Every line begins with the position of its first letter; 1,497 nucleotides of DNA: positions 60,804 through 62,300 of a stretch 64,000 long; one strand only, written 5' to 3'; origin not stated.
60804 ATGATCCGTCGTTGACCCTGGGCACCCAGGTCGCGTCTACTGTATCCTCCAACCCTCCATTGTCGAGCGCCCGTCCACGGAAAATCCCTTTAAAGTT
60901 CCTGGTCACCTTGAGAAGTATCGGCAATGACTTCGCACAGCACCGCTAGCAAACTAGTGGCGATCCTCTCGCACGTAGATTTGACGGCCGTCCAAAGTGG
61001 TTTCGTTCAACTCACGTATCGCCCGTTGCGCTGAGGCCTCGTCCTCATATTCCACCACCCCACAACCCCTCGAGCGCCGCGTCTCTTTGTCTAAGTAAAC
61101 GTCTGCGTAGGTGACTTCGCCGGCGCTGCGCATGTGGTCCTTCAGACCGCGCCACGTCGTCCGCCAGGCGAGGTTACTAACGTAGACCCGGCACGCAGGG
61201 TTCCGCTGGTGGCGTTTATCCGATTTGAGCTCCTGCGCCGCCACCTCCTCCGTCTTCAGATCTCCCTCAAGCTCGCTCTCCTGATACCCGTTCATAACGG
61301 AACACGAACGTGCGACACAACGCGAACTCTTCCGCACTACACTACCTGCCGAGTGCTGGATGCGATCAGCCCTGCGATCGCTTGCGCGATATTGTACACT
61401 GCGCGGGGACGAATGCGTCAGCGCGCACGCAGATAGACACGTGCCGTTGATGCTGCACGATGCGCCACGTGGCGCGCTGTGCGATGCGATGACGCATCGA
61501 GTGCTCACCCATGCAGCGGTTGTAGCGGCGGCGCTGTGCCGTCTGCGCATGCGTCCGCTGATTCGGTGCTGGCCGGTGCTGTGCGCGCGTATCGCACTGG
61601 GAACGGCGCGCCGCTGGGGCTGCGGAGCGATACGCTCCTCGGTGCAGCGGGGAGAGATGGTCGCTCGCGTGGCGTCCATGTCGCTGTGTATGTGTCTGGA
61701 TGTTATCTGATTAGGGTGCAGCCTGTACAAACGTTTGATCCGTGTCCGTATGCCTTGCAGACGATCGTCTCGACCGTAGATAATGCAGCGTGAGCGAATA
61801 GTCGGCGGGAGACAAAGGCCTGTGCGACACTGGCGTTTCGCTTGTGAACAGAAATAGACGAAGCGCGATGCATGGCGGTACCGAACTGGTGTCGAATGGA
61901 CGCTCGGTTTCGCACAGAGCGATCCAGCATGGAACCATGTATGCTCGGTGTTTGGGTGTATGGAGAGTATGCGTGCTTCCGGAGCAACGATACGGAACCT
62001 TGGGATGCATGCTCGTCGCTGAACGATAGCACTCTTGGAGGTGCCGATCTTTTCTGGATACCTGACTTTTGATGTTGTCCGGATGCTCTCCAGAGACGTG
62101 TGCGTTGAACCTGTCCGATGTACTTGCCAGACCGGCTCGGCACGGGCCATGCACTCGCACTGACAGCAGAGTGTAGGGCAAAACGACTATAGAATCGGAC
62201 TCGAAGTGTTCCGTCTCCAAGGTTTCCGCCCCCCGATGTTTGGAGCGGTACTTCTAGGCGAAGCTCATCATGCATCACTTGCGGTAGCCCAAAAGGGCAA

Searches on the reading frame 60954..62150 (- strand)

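Call 6: search_protein_families(library=pfam, proteins=[window:60954-62150:-], max_evalue=0.001)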
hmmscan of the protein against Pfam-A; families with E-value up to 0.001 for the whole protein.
window:60954-62150:- (398 aa): 1 family
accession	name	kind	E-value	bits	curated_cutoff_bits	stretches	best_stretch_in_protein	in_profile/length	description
PF00076.28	RRM_1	-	1.1e-19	70.5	20.7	1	322-391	1-69/70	RNA recognition motif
